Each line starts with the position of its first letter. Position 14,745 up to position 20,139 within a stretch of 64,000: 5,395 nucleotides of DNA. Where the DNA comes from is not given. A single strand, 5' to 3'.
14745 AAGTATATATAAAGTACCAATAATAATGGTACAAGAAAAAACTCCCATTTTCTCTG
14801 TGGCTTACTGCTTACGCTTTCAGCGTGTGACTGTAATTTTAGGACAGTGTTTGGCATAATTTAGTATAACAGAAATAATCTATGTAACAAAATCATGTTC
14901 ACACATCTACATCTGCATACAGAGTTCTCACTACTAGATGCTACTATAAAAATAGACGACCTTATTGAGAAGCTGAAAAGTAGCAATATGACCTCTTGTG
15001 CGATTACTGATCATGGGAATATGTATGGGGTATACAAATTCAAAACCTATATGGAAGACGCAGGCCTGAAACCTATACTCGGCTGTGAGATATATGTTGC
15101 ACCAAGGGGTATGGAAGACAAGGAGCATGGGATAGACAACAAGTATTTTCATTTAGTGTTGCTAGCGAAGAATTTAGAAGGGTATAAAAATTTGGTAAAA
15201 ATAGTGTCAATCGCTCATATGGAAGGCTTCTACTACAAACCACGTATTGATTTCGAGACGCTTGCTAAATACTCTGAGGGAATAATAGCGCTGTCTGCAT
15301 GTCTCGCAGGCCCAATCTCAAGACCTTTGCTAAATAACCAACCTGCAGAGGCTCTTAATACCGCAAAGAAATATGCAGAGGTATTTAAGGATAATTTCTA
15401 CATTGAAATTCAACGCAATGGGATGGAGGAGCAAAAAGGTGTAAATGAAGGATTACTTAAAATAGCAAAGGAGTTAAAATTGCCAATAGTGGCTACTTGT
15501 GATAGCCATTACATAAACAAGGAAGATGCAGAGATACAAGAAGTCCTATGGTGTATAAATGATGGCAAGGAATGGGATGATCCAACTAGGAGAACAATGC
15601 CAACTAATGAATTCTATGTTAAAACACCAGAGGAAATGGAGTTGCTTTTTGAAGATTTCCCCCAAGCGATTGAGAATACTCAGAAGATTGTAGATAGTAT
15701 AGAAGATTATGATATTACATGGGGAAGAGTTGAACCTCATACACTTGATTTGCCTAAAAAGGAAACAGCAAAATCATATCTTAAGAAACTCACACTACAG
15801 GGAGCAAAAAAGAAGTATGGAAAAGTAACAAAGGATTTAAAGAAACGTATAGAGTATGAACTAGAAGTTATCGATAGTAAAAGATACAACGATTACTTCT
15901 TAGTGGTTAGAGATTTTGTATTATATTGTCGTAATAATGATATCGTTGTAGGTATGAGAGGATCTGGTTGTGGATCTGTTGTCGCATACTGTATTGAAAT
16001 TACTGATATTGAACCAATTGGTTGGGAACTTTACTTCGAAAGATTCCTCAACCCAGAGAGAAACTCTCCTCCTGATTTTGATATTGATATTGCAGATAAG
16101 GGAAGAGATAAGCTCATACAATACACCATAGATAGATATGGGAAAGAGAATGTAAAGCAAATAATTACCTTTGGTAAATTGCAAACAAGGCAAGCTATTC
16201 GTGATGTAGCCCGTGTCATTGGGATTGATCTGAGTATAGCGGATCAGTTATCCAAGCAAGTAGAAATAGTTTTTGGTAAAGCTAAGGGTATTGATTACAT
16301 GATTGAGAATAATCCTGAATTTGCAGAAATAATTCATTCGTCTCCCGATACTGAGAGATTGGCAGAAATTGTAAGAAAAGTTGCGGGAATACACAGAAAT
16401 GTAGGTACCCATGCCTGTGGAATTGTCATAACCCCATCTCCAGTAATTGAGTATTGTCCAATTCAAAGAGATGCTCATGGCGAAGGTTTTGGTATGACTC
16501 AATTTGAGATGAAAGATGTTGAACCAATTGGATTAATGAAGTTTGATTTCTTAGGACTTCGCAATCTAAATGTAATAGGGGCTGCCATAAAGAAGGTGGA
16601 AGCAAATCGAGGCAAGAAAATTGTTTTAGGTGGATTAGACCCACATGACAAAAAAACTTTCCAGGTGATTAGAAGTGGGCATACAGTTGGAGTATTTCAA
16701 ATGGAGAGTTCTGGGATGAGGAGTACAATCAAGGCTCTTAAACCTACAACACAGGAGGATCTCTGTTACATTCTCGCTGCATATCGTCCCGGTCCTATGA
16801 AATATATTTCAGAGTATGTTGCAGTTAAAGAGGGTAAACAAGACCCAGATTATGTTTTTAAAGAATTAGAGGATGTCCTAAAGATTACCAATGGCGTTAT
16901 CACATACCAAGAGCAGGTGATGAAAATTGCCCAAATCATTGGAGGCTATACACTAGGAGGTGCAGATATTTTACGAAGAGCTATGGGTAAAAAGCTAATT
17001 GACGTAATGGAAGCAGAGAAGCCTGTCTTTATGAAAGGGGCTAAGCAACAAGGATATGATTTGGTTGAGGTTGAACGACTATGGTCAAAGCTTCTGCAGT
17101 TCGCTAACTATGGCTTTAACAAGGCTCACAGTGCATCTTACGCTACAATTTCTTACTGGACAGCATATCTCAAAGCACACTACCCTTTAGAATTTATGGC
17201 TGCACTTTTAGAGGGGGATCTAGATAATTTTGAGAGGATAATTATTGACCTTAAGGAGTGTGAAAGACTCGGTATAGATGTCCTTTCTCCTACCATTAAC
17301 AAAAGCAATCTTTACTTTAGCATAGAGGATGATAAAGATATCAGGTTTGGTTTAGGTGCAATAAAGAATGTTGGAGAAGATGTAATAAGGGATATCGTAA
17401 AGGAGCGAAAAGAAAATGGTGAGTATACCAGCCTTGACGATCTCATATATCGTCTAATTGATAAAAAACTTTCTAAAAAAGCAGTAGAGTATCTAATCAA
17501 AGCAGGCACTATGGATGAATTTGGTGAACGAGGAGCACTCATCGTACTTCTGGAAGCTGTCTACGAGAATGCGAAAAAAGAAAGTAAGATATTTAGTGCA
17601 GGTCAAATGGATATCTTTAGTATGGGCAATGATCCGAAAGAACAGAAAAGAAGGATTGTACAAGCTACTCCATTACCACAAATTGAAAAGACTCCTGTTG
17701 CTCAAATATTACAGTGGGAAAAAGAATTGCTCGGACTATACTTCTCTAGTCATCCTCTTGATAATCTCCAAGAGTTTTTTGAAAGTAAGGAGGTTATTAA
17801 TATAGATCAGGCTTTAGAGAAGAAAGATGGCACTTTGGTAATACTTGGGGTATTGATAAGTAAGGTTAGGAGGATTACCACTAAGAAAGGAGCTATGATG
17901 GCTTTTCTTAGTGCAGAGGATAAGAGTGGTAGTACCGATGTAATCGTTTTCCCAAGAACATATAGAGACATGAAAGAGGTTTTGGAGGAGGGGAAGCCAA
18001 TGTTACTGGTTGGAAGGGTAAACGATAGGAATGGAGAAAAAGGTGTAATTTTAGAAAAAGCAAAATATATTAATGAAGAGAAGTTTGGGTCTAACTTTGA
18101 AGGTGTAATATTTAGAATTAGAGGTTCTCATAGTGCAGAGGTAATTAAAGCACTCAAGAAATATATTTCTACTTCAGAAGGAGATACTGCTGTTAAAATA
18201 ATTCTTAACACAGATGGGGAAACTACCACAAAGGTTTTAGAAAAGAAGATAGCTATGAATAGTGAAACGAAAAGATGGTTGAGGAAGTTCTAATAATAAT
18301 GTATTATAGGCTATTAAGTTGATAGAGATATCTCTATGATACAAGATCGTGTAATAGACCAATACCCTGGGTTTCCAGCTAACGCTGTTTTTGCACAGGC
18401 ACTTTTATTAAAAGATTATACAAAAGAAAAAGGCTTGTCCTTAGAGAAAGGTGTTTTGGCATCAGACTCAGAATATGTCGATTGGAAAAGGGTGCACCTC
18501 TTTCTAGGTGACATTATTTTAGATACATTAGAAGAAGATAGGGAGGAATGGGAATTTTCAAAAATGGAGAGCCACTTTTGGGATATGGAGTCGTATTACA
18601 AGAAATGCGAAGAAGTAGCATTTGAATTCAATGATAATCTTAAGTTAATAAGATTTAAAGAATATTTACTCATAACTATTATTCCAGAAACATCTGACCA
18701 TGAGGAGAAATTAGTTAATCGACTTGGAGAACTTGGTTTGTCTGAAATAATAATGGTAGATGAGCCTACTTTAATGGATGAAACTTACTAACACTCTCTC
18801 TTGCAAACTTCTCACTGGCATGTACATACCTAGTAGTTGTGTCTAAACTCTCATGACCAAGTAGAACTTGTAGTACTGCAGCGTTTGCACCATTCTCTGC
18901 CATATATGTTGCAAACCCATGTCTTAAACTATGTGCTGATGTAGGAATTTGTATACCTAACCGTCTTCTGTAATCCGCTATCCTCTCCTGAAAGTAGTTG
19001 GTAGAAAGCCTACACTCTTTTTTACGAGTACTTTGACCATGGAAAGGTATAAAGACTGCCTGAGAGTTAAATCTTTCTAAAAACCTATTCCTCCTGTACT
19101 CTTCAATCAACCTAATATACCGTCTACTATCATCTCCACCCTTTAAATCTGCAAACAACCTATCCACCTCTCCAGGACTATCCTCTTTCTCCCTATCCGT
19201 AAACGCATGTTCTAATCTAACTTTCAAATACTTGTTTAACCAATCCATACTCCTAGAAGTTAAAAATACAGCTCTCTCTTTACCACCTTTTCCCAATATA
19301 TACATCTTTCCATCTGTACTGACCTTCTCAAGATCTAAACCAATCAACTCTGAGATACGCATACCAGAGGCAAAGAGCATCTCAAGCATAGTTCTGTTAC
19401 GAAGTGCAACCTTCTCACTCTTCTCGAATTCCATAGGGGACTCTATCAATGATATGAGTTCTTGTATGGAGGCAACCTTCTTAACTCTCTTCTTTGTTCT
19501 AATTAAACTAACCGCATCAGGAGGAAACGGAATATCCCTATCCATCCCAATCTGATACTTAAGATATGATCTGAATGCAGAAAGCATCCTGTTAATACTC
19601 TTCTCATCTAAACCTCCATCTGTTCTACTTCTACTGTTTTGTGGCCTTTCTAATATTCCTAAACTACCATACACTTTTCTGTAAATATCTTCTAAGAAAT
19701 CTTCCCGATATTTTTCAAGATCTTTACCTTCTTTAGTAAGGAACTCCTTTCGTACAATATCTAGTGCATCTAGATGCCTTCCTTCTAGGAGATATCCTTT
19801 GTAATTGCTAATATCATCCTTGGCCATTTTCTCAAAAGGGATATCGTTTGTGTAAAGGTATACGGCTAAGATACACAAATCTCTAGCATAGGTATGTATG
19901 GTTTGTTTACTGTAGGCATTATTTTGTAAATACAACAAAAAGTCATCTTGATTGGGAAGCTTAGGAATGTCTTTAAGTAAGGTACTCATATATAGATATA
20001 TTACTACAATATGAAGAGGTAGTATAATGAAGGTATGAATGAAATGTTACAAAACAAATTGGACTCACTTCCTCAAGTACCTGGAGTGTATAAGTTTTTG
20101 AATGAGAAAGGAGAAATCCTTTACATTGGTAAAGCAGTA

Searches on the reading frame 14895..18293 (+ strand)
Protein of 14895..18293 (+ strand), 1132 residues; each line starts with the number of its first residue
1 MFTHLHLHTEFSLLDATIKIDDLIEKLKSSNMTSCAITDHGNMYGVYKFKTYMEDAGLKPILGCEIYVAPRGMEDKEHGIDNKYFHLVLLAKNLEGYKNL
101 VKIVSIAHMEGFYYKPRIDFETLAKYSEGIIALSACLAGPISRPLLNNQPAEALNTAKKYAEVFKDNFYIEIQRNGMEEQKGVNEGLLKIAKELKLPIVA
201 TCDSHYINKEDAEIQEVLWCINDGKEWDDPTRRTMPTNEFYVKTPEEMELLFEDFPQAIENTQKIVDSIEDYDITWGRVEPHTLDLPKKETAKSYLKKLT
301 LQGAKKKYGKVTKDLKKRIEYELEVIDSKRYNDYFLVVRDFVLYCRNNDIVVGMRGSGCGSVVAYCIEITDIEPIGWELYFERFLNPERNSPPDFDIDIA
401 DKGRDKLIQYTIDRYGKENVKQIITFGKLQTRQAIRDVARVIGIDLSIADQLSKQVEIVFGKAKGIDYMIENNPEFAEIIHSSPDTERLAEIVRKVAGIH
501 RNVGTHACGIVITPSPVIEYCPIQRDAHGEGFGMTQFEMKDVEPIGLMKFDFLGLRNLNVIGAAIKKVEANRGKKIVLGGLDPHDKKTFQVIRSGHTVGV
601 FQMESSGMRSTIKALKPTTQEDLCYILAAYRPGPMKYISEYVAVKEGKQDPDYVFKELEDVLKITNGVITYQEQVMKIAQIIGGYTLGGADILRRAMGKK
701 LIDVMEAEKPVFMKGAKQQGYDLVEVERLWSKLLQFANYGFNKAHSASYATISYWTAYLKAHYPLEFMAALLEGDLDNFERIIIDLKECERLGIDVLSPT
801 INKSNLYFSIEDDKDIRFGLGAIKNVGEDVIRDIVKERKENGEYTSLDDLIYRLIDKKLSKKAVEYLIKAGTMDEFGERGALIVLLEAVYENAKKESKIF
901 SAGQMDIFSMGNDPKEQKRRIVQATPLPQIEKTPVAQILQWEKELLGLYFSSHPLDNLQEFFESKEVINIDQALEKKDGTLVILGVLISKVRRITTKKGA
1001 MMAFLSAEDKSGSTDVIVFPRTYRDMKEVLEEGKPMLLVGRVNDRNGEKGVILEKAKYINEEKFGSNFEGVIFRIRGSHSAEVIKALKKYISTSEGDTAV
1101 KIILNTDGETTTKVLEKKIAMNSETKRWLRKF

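Call 66: search_protein_families(library=pfam, proteins=[window:14895-18293:+], max_evalue=0.0001)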
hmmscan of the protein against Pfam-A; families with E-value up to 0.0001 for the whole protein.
window:14895-18293:+ (1132 aa): 5 families
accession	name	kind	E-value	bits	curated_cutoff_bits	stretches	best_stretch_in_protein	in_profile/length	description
PF07733.18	DNA_pol3_alpha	-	5.8e-89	298.6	23.9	1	294-554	1-260/260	Bacterial DNA polymerase III alpha NTPase domain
PF02811.25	PHP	-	4.7e-57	193.3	26.4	1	4-175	1-164/164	PHP domain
PF17657.6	DNA_pol3_finger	-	3.8e-53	179.6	22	1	557-720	1-166/166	Bacterial DNA polymerase III alpha subunit finger domain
PF14579.12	HHH_6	-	2e-27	95.6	25.6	1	793-878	1-85/90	Helix-hairpin-helix motif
PF01336.31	tRNA_anti-codon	-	4.6e-06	26.9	27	1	990-1053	6-69/75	OB-fold nucleic acid binding domain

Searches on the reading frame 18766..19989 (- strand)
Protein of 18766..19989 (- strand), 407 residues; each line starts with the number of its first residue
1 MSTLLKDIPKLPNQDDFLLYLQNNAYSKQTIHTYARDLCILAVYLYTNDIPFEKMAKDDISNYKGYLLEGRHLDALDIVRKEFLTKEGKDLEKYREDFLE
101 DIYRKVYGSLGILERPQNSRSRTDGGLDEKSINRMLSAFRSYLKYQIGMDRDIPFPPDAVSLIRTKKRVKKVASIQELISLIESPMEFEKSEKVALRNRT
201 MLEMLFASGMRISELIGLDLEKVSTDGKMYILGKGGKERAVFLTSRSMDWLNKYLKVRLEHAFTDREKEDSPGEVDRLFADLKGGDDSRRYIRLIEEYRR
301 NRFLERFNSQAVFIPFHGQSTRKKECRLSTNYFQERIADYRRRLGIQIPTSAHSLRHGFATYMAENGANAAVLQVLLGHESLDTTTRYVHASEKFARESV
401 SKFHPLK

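Call 66: search_protein_families(library=pfam, proteins=[window:18766-19989:-], max_evalue=0.0001)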
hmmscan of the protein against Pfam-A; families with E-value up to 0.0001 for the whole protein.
window:18766-19989:- (407 aa): 2 families
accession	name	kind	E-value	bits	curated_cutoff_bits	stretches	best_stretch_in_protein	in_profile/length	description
PF00589.27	Phage_integrase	-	5.8e-33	114.5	27.1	1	186-393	12-170/172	Phage integrase family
PF02899.23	Phage_int_SAM_1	-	3.2e-07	31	22.3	0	15-66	2-54/83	Phage integrase, N-terminal SAM-like domain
